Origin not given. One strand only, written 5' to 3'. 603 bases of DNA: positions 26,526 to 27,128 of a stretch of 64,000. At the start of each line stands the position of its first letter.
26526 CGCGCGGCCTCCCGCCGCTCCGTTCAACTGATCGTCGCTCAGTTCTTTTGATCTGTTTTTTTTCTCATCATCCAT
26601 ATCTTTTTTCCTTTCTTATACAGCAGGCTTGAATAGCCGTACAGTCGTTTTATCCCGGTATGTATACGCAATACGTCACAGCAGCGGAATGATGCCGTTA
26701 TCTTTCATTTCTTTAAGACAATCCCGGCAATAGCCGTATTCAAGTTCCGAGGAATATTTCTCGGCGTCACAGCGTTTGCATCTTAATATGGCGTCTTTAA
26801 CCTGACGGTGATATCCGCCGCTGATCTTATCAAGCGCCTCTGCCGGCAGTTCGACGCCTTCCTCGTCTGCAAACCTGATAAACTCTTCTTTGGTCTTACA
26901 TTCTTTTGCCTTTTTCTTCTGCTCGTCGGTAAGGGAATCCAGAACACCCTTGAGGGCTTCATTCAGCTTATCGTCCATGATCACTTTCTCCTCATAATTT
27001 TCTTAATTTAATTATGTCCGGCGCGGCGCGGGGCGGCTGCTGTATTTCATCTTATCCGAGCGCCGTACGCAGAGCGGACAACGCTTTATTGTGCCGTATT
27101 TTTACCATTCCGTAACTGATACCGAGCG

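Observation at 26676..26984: Nif11-type leader precursor with a four-Cys core in a Gram-positive cellulosomal genome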

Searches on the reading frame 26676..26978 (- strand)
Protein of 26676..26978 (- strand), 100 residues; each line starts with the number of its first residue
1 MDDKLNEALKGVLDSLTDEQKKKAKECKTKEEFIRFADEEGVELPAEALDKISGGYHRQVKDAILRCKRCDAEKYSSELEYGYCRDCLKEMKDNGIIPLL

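Call 3: search_protein_families(library=ncbifam, proteins=[window:26676-26978:-], max_evalue=1)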
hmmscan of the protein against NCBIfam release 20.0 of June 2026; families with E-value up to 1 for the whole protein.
window:26676-26978:- (100 aa): 4 families
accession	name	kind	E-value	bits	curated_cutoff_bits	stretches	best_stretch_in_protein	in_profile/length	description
NF005974.0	PRK08061.1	equivalog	0.0078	16.3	77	1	64-98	21-54/61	type Z 30S ribosomal protein S14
NF004036.0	PRK05508.1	equivalog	0.0083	15.9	179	1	50-80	21-51/121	methionine-R-sulfoxide reductase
NF001839.0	PRK00564.1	equivalog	0.037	14.2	112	1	61-89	68-96/117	hydrogenase/urease nickel incorporation protein HypA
TIGR03798.1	leader_Nif11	subfamily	0.069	13.4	32.3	1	21-51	20-50/68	Nif11-like leader peptide family RiPP precursor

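Call 4: search_protein_families(library=pfam, proteins=[window:26676-26978:-], max_evalue=1)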
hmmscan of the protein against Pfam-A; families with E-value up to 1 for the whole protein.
window:26676-26978:- (100 aa): 3 families
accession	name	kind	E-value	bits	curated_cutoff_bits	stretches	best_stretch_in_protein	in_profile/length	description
PF22586.1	ANCHR-like_BBOX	-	0.0028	18.2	27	0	61-75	7-20/39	ANCHR-like B-box zinc-binding domain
PF07813.17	LTXXQ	-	0.014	16.5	24.3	1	3-26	75-98/100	LTXXQ motif family protein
PF07862.16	Nif11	-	0.019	15.7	23.8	1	21-43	20-42/48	Nif11 domain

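Call 5: find_homologous_proteins(query=window:26676-26978:-, max_evalue=0.01)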
Query window:26676-26978:- (100 aa): 30 proteins with E <= 0.01 among 38 candidates.
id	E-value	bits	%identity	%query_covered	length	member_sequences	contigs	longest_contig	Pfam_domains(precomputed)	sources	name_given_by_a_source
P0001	4.9e-59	215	100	100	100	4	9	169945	-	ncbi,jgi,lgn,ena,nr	ncbi:MAG: hypothetical protein IJT49_02885 [Clostridia bacterium]|nr:hypothetical protein [Clostridi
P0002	6.1e-38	147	71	100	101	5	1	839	-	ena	-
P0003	1.4e-15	75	73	55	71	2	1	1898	-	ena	-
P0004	8.9e-15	73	60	67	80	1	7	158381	-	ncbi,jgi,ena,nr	ncbi:MAG: hypothetical protein E7422_02485 [Ruminococcaceae bacterium]|nr:hypothetical protein [Osci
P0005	5.4e-14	70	65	57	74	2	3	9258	-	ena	-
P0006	1.1e-13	69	60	62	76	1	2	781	-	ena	-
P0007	9.0e-13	66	61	58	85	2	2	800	-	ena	-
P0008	3.8e-12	64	53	66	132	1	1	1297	-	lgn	-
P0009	4.1e-12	64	54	68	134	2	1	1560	-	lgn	-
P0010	1.4e-11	62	69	51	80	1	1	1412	-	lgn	-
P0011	1.9e-11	62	49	73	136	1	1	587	-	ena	-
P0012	2.2e-11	62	48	83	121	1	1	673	-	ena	-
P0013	2.4e-11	62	61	54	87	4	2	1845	-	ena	-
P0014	2.9e-11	61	60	55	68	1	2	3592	-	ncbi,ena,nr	ncbi:MAG: hypothetical protein J5449_10210 [Oscillospiraceae bacterium]|nr:hypothetical protein [Osc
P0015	4.8e-11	61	47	73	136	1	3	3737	-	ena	-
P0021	1.4e-10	59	55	58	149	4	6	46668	-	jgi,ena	jgi:hypothetical protein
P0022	1.6e-10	59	49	73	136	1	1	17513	-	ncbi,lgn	-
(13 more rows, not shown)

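Call 11: find_encoding_contigs(protein=P0001, flank=10000, max_places=4)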
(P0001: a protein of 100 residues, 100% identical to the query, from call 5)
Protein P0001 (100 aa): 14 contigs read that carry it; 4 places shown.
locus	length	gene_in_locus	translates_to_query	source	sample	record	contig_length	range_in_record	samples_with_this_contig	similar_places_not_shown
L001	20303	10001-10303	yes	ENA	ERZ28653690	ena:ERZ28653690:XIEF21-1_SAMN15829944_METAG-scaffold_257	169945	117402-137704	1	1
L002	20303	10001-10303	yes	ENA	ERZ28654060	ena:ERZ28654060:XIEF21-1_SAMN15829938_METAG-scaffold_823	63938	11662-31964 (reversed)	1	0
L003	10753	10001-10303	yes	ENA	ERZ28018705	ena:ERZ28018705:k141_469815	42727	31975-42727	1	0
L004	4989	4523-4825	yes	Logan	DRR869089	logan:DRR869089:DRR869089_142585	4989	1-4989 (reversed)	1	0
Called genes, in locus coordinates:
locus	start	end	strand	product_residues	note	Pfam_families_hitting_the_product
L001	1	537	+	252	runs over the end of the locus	PF00561:Abhydrolase_1, PF12146:Hydrolase_4, PF12697:Abhydrolase_6 (weak), PF03096:Ndr (weak)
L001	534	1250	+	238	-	PF00899:ThiF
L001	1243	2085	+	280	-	PF01171:ATP_bind_3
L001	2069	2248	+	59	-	-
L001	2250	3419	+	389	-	PF04616:Glyco_hydro_43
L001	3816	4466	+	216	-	PF00072:Response_reg, PF04397:LytTR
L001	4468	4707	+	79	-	-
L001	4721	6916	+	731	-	PF03412:Peptidase_C39, PF13529:Peptidase_C39_2 (faint), PF00664:ABC_membrane, PF02463:SMC_N (faint), PF00005:ABC_tran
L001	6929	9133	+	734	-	PF00664:ABC_membrane, PF00005:ABC_tran, PF02463:SMC_N (faint)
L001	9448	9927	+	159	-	PF04542:Sigma70_r2, PF08281:Sigma70_r4_2, PF04545:Sigma70_r4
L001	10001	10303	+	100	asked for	-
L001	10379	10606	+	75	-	-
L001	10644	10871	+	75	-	-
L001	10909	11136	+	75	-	-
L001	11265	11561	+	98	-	PF01740:STAS, PF13466:STAS_2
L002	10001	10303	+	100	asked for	-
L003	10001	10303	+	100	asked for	-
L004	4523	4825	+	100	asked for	-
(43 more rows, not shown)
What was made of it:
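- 26676..26978 (-): Precursor gene, 100 aa plus stop (ATG start; the listed GTG at 26984 is probably not used). Identical protein P0001 on 14 contigs (calls 5, 11).
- Checked: The product is therefore 100 aa and is identical to a protein seen on 14 contigs (calls 5, 11).
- The protein is identical in independent samples (call 11).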

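Call 12: search_protein_families(library=ncbifam, alignment_id=A1, max_evalue=0.1)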
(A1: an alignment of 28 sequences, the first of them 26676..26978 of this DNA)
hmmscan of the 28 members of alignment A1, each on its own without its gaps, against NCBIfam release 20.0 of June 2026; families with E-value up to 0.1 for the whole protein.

A. member 1, window:26676-26978:- (100 aa): 4 families
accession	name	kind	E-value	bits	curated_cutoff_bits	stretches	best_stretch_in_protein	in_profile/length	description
NF005974.0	PRK08061.1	equivalog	0.0078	16.3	77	1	64-98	21-54/61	type Z 30S ribosomal protein S14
NF004036.0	PRK05508.1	equivalog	0.0083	15.9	179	1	50-80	21-51/121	methionine-R-sulfoxide reductase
NF001839.0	PRK00564.1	equivalog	0.037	14.2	112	1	61-89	68-96/117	hydrogenase/urease nickel incorporation protein HypA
TIGR03798.1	leader_Nif11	subfamily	0.069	13.4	32.3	0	21-51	20-50/68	Nif11-like leader peptide family RiPP precursor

B. families by the number of members that match (of 28 scanned): 25 families
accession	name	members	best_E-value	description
NF038167.1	cyan_ocin_like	3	0.026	CTB family bacteriocin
TIGR03655.1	anti_R_Lar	2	0.00077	Lar family restriction alleviation protein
NF047912.1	ECs_2282_CxxC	2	0.0083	ECs_2282 family putative zinc-binding protein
NF004565.0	PRK05901.2-3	2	0.018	RNA polymerase sigma factor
TIGR03798.1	leader_Nif11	2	0.029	Nif11-like leader peptide family RiPP precursor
NF001604.0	PRK00398.1-1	2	0.04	DNA-directed RNA polymerase subunit P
NF007769.1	PRK10455.1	1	0.0057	ATP-independent periplasmic protein-refolding chaperone Spy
NF005974.0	PRK08061.1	1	0.0078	type Z 30S ribosomal protein S14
NF004036.0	PRK05508.1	1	0.0083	methionine-R-sulfoxide reductase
NF001669.0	PRK00432.1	1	0.016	30S ribosomal protein S27ae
TIGR01847.1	bacteriocin_sig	1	0.017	bacteriocin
NF038384.1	zinc_YnfU_fam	1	0.019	YnfU family zinc-binding protein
NF047727.1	4hemeCytCCctA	1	0.033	tetraheme c-type cytochrome CctA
NF002147.0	PRK00982.1-1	1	0.034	acyl carrier protein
NF001839.0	PRK00564.1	1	0.037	hydrogenase/urease nickel incorporation protein HypA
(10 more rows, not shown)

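Call 13: search_protein_families(library=pfam, alignment_id=A1, max_evalue=0.1)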
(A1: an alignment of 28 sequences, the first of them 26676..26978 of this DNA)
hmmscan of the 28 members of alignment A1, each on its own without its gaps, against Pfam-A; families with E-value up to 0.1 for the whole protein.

A. member 1, window:26676-26978:- (100 aa): 3 families
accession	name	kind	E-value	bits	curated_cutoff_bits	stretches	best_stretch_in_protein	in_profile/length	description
PF22586.1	ANCHR-like_BBOX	-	0.0028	18.2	27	0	61-75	7-20/39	ANCHR-like B-box zinc-binding domain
PF07813.17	LTXXQ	-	0.014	16.5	24.3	1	3-26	75-98/100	LTXXQ motif family protein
PF07862.16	Nif11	-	0.019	15.7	23.8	1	21-43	20-42/48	Nif11 domain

B. families by the number of members that match (of 28 scanned): 28 families (the first 25 are shown)
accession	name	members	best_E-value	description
PF07813.17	LTXXQ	20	0.00034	LTXXQ motif family protein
PF07862.16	Nif11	7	0.0029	Nif11 domain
PF20594.3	DUF6794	4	0.053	Domain of unknown function (DUF6794)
PF24460.1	DUF7575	3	0.034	Domain of unknown function (DUF7575)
PF04800.17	NDUS4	2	0.0023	NADH dehydrogenase ubiquinone Fe-S protein 4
PF09851.14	SHOCT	2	0.023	Short C-terminal domain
PF03241.18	HpaB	1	0.0018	4-hydroxyphenylacetate 3-hydroxylase C terminal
PF24292.1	DUF7479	1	0.0023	Domain of unknown function (DUF7479)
PF22586.1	ANCHR-like_BBOX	1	0.0028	ANCHR-like B-box zinc-binding domain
PF14066.11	DUF4256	1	0.0041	Protein of unknown function (DUF4256)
PF23451.1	Zn_ribbon_PaaD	1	0.0054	PaaD zinc beta ribbon domain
PF16434.10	DUF5031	1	0.011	Domain of unknown function (DUF5031)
PF13101.12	DUF3945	1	0.014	Protein of unknown function (DUF3945)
PF24463.1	DUF7577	1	0.015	Domain of unknown function (DUF7577)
PF25007.1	DYH2-5-8_CC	1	0.015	Dynein axonemal heavy chain 2/5/8 coiled-coil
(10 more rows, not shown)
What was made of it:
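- On Nif11-like leader peptide family (TIGR03798 / Pfam PF07862): Among 28 close relatives, 2 give weak TIGR03798 hits and 7 give weak PF07862 hits (E<0.1); the best are E=0.029 and E=0.0029 (calls 12, 13).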

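Call 14: search_protein_representatives(protein=window:26676-26978:-)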
Query: 100 residues. Proteins with E-value up to 0.001 (for the whole library): 602; up to 1e-10: 62; up to 1e-30: 1. The best 150 are listed.
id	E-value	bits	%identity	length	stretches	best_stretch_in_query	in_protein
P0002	1.9e-38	146.9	72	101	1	1-99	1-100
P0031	2.3e-16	76.2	70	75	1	2-57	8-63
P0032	1.8e-15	73.3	62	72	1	1-56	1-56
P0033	3.5e-14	69.1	47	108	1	5-98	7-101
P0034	5.8e-14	68.5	52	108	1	1-72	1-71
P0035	6.7e-14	68.3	61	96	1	1-57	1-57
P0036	6.8e-14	68.2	60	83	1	1-60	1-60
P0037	7.4e-14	68.1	59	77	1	1-56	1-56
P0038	8.2e-14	68.0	59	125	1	3-66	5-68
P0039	9.0e-14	67.9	59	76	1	2-59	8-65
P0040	9.5e-14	67.8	62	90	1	1-56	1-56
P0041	1.6e-13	67.1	53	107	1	1-71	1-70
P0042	2.8e-13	66.3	51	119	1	3-73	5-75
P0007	2.9e-13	66.2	61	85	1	1-57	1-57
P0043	4.3e-13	65.7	62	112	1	3-57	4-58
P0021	4.4e-11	59.2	55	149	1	3-60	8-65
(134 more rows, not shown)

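Call 17: find_encoding_contigs(protein=P0004, flank=10000, max_places=2)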
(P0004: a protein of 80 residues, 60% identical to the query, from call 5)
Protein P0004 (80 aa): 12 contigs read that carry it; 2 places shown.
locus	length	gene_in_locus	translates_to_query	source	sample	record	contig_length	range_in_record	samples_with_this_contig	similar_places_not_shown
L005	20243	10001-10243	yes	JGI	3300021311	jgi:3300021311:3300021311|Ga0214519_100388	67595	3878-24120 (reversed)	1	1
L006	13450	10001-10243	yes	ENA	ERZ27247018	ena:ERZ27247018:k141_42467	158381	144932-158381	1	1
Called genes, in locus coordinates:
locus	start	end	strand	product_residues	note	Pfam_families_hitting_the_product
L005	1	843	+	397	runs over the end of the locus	-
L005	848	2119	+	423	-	PF01553:Acyltransferase (weak)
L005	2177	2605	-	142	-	PF12802:MarR_2, PF01047:MarR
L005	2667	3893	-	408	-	PF04205:FMN_bind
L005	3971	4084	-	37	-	-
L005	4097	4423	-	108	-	-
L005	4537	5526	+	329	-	PF16902:FokI_D3 (faint), PF13280:WYL, PF25583:WCX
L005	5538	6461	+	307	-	PF01544:CorA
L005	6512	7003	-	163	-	PF03073:TspO_MBR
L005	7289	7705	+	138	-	-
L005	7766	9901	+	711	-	PF00990:GGDEF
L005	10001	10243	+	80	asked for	-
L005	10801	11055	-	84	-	-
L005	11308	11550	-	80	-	PF01541:GIY-YIG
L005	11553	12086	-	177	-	PF18306:LDcluster4, PF03641:Lysine_decarbox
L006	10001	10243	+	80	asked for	-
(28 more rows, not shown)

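Call 18: find_encoding_contigs(protein=P0021, flank=10000, max_places=2)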
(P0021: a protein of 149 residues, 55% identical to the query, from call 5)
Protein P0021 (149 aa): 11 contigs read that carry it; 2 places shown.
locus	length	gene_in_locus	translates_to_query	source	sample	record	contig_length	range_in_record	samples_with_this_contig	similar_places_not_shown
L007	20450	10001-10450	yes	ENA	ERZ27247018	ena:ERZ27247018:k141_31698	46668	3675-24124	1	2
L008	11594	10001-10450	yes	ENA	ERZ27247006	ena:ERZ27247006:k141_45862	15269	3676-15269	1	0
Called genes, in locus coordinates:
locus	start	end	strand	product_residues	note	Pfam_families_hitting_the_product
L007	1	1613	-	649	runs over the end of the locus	PF02661:Fic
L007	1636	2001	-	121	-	-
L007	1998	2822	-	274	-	-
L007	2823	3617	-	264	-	-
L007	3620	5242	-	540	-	PF07508:Recombinase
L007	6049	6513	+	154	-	PF01451:LMWPc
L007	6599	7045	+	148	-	PF04519:Bactofilin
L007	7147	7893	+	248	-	-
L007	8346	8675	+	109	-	-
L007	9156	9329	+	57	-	-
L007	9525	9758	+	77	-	-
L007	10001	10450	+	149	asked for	-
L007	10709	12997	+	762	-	PF13306:LRR_5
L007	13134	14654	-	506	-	PF02743:dCache_1 (weak), PF00990:GGDEF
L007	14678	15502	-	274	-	PF00497:SBP_bac_3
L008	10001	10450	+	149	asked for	-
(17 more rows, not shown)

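Call 19: find_encoding_contigs(protein=P0022, flank=10000, max_places=2)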
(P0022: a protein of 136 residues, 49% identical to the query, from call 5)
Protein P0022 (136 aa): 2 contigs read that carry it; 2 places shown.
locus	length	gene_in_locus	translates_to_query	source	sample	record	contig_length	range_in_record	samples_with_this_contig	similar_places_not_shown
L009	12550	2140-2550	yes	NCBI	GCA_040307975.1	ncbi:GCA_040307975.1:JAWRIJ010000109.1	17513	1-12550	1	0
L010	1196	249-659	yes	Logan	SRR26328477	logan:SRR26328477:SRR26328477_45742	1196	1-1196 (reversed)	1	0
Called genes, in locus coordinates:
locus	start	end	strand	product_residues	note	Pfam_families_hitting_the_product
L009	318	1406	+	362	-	PF01757:Acyl_transf_3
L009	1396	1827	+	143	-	PF12844:HTH_19, PF13443:HTH_26 (weak), PF01381:HTH_3, PF13560:HTH_31, PF04014:MazE_antitoxin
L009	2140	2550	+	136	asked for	-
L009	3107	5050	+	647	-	PF13727:CoA_binding_3, PF00106:adh_short, PF01073:3Beta_HSD, PF01370:Epimerase, PF02719:Polysacc_synt_2, PF04321:RmlD_sub_bind, PF08659:KR (weak), PF16363:GDP_Man_Dehyd, +1 more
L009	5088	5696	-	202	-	PF17836:PglD_N, PF25084:LbH_EIF2B (faint), PF25087:GMPPB_C (faint), PF00132:Hexapep (faint)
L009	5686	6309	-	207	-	PF02397:Bac_transf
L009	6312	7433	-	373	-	PF01041:DegT_DnrJ_EryC1, PF00155:Aminotran_1_2, PF01212:Beta_elim_lyase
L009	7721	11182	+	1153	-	PF00395:SLH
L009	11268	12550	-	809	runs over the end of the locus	PF04932:Wzy_C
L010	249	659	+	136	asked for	-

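Call 21: search_solved_structures(query=A1, max_evalue=10, show_alignments=3)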
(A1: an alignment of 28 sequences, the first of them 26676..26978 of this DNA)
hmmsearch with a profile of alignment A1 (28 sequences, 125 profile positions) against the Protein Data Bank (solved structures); distinct sequences matched with E-value up to 10: 23.
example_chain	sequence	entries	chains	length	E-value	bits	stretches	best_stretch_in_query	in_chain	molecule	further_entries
8q7z_Bh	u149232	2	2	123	0.23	15.2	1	32-102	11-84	Large ribosomal subunit protein uL29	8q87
7oya_h1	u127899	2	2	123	0.23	15.1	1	32-114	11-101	60S ribosomal protein L35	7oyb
6gz3_Ah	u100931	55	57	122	0.23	15.1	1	32-102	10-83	ribosomal protein uL29 | 60S ribosomal protein L35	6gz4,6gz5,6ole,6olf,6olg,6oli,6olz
22tu_Lh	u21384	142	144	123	0.23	15.1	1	32-102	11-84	60S ribosomal protein L35 | 60S RIBOSOMAL PROTEIN UL29 | uL29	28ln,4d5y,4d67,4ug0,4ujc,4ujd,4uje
6swa_f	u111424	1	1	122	0.27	14.9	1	32-101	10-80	60S ribosomal protein L35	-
7cpu_Lh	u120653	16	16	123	0.28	14.9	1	32-101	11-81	60S ribosomal protein L35 | Large ribosomal subunit protein uL29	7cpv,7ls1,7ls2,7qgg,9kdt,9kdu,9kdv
9h4n_b2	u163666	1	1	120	0.3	14.8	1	33-102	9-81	Large ribosomal subunit protein uL29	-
9y42_h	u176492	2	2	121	0.31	14.8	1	32-101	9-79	Large ribosomal subunit protein uL29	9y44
5lzs_h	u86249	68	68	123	0.33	14.7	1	32-101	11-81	uL29 | eL35 | 60S ribosomal protein L35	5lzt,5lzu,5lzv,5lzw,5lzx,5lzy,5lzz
11he_35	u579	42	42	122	0.33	14.7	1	32-101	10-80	60S ribosomal protein L35 | uL29 | eL29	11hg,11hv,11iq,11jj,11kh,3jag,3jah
3jaj_h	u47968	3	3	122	0.37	14.5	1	32-102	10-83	Ribosomal protein uL29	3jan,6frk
3j7o_h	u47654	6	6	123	0.37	14.5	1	32-101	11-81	Ribosomal protein uL29 | uL29 | Large ribosomal subunit protein uL29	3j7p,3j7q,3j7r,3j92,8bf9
7oyc_h1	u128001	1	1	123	0.53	14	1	32-96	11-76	60S ribosomal protein L35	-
6inr_A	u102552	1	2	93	0.54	14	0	6-28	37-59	Putative effector, AYWB SAP54-like protein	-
8jfi_G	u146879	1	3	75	0.84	13.3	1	38-57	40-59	Acyl carrier protein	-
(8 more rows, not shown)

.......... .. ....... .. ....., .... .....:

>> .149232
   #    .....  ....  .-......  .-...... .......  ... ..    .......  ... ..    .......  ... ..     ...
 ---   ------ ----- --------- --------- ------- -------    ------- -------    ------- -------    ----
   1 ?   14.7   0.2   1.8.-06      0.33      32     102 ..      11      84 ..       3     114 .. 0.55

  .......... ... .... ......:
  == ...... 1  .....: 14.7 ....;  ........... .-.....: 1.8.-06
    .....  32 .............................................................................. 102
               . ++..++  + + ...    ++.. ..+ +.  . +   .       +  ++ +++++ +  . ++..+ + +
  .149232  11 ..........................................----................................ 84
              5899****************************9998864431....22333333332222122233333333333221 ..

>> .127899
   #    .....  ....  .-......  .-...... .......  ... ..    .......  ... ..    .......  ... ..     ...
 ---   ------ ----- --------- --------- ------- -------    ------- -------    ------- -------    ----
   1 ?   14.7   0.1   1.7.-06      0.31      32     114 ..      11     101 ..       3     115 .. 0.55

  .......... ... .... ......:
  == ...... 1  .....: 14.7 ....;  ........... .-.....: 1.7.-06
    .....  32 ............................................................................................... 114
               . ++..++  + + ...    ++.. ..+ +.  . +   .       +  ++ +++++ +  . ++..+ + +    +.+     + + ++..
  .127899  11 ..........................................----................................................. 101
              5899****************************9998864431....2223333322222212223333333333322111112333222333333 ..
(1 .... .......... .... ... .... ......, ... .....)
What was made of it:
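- Tried and rejected: PDB sequence search with the family profile gave nothing below E=0.2 (call 21).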

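Call 33: predict_structure(alignment_id=A1)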
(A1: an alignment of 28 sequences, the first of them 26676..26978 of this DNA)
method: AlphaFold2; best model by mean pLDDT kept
length: 100 residues; sequences in the alignment: 28
mean_pLDDT: 77.5   pTM: 0.37
mean pLDDT of the five models: 77.5, 77.5, 76.9, 75.9, 69.7
residues with pLDDT >= 90: 22; 70-90: 53; 50-70: 24; < 50: 1
segments of 3 or more residues with pLDDT < 50: none
pLDDT, mean of each block of 10 residues (from residue 1): 68 77 77 78 66 57 87 90 92 83
secondary structure, 60 per line:
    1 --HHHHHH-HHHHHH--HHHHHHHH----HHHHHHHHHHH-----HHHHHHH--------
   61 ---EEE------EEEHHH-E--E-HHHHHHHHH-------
elements in order: H3-8 H10-15 H18-25 H30-40 H46-52 E64-66 E73-75 H85-93
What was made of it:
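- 26814..26978 (-): Leader, residues 1-55: helical, acidic (pI 4.6), ends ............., contains conserved Cys27. AF2 predicts helices at 3-52 with pLDDT about 70-78 (call 33).
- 26679..26813 (-): Core, residues 56-100: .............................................. CxxC-x13-CxxC, hydrophilic, about 5368 Da unmodified. AF2 pLDDT is 87-92, with a beta-hairpin at 64-75 carrying the first CxxC and a helix at 85-93 starting at the second CxxC (call 33).
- On C4 zinc-ribbon / treble-clef domain: AF2 places CxxC 1 on the hairpin at 64-75 and CxxC 2 at the start of helix 85-93, with pLDDT 87-92 (call 33).
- Closest known: C4 treble-clef / zinc-ribbon knuckles. Same: There are two CxxC pairs, the first on a beta-hairpin and the second at the start of a helix in the AF2 model (call 33).
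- Core fold: AF2 pLDDT is 87-92 (call 33). The core is predicted to be an autonomously folded C4 knuckle (call 33).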
